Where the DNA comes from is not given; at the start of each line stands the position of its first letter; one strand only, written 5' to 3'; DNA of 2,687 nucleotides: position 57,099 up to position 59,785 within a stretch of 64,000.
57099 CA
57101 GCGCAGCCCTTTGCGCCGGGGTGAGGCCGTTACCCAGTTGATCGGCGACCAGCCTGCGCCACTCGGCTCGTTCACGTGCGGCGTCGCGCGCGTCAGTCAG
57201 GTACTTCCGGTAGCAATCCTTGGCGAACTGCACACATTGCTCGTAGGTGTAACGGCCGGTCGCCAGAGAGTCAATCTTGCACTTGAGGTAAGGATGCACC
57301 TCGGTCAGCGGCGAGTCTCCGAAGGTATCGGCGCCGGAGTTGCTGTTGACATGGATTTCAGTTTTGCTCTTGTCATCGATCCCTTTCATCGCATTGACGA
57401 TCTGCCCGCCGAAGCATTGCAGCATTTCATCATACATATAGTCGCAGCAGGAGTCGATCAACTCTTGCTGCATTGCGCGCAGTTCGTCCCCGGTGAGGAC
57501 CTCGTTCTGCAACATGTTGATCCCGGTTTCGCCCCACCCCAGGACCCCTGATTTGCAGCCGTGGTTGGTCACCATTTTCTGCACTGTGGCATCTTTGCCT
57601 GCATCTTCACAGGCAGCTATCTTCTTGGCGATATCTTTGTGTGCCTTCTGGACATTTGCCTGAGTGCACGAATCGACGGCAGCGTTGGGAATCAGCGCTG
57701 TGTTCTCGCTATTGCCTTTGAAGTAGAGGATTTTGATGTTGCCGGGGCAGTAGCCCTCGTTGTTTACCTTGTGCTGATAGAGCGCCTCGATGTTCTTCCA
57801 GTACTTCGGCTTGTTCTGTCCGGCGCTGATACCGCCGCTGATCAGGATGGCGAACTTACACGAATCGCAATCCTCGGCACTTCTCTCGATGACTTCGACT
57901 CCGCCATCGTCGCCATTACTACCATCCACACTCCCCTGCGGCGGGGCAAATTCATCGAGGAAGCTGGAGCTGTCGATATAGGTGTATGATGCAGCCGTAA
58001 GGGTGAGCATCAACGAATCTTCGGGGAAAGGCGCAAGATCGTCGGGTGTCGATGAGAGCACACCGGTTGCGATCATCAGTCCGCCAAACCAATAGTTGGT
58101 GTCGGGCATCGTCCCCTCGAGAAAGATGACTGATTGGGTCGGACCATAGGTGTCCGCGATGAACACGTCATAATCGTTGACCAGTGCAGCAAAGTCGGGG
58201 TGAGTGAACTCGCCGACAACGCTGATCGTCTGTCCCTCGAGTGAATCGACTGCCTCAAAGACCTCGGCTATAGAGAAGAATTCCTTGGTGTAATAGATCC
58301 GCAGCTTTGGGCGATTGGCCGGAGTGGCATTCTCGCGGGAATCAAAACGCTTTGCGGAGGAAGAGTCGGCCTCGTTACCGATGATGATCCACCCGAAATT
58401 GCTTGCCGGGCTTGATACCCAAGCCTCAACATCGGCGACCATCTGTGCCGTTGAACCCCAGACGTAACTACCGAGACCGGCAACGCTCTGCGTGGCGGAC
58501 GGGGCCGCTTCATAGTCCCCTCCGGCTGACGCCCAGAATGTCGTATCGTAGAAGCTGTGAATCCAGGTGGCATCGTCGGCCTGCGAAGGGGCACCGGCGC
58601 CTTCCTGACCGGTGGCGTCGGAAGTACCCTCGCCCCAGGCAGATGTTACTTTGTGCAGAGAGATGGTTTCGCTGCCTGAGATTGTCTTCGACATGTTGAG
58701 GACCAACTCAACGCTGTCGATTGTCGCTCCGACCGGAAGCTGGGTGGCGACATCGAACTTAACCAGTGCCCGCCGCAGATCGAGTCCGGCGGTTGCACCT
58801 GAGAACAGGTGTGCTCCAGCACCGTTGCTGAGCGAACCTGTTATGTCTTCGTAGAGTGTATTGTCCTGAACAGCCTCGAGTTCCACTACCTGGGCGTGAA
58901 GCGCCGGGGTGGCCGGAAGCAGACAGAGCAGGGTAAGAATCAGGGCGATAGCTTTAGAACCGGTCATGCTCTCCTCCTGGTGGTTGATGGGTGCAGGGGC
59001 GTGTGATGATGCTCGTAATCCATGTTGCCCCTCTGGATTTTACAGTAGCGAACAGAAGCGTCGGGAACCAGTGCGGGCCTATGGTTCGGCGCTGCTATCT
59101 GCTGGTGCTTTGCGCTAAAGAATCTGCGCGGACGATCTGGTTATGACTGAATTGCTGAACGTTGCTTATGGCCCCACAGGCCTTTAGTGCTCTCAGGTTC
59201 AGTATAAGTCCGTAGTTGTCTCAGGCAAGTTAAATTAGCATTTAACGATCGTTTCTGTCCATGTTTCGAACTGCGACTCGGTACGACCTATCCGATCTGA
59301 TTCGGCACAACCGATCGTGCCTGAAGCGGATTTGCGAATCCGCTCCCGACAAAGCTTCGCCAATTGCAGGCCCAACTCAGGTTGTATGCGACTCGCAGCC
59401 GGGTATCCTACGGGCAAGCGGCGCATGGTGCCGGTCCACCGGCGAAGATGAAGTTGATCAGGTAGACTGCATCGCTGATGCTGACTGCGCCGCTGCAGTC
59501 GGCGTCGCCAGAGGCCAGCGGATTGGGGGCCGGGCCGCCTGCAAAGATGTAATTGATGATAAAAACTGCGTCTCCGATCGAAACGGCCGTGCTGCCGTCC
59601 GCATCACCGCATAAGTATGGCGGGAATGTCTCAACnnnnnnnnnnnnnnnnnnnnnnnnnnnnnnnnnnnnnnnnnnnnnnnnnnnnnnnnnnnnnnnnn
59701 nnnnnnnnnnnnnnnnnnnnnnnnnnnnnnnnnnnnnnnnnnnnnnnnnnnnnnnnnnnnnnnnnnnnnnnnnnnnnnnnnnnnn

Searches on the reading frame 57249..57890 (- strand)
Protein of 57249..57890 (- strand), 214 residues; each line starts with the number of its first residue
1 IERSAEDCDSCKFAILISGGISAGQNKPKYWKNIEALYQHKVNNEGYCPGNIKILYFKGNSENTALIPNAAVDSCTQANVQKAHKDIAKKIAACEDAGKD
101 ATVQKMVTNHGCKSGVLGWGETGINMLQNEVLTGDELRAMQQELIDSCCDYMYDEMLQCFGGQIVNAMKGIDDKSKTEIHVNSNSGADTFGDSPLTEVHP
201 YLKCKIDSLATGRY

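Call 63: search_solved_structures(query=A6, max_evalue=10, show_alignments=3)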
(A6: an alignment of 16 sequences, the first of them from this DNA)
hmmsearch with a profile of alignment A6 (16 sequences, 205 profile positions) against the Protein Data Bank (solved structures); distinct sequences matched with E-value up to 10: 5.
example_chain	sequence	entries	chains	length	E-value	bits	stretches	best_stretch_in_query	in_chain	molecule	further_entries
6kl9_B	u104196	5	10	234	0.19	14.2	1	47-143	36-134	AcrVA4 | AcrVA1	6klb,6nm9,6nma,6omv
6p7m_C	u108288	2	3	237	0.2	14.2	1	47-143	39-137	anti-CRISPR VA4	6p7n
6w8s_A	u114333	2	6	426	1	11.8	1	13-81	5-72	Metacaspase-4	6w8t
7a9i_A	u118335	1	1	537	1.4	11.4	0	138-156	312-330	Cfl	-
7a9j_A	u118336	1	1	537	1.4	11.3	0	138-156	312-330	Cfl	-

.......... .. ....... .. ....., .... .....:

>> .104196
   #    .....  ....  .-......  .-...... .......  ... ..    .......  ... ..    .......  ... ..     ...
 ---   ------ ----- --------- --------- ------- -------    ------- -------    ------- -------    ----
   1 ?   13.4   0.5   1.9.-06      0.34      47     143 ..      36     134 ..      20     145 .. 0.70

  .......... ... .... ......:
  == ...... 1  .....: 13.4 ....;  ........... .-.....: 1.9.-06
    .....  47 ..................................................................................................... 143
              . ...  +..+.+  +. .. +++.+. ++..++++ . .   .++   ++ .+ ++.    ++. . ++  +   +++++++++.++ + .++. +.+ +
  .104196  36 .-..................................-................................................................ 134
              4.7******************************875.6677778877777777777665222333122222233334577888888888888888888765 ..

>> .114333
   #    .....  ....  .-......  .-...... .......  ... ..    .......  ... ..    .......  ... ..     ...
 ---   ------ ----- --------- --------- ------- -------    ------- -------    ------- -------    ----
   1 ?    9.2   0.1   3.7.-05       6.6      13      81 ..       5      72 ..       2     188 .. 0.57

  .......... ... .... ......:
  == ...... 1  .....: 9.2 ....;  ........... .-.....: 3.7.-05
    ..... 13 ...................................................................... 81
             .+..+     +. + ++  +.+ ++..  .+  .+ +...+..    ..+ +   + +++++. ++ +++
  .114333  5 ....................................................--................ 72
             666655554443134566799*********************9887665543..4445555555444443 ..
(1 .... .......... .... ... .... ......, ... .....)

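Call 64: search_protein_families(library=pfam, alignment_id=A6, max_evalue=1)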
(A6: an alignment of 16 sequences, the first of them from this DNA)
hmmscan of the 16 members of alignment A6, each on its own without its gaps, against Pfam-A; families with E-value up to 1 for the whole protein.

A. member 1, seq(214 aa): 0 families

B. families by the number of members that match (of 16 scanned): 7 families
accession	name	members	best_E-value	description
PF24442.1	DUF7561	2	0.12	Family of unknown function (DUF7561)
PF03302.18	VSP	1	0.057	Giardia variant-specific surface protein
PF15535.12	Ntox37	1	0.066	Bacterial toxin 37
PF20791.3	Acyl-ACP_TE_C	1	0.07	Acyl-ACP thioesterase C-terminal domain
PF12645.13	HTH_16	1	0.1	Helix-turn-helix domain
PF04852.17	ALOG_dom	1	0.19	ALOG domain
PF11148.14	DUF2922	1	0.23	Protein of unknown function (DUF2922)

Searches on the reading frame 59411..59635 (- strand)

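Call 84: search_protein_families(library=ncbifam, proteins=[window:59411-59635:-], max_evalue=1)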
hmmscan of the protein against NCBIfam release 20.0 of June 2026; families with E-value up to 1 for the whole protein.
window:59411-59635:- (75 aa): 1 family
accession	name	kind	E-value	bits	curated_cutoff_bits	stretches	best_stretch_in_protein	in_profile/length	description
NF004749.0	PRK06080.1-1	equivalog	0.099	11.8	277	0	18-37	132-151/311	1,4-dihydroxy-2-naphthoate polyprenyltransferase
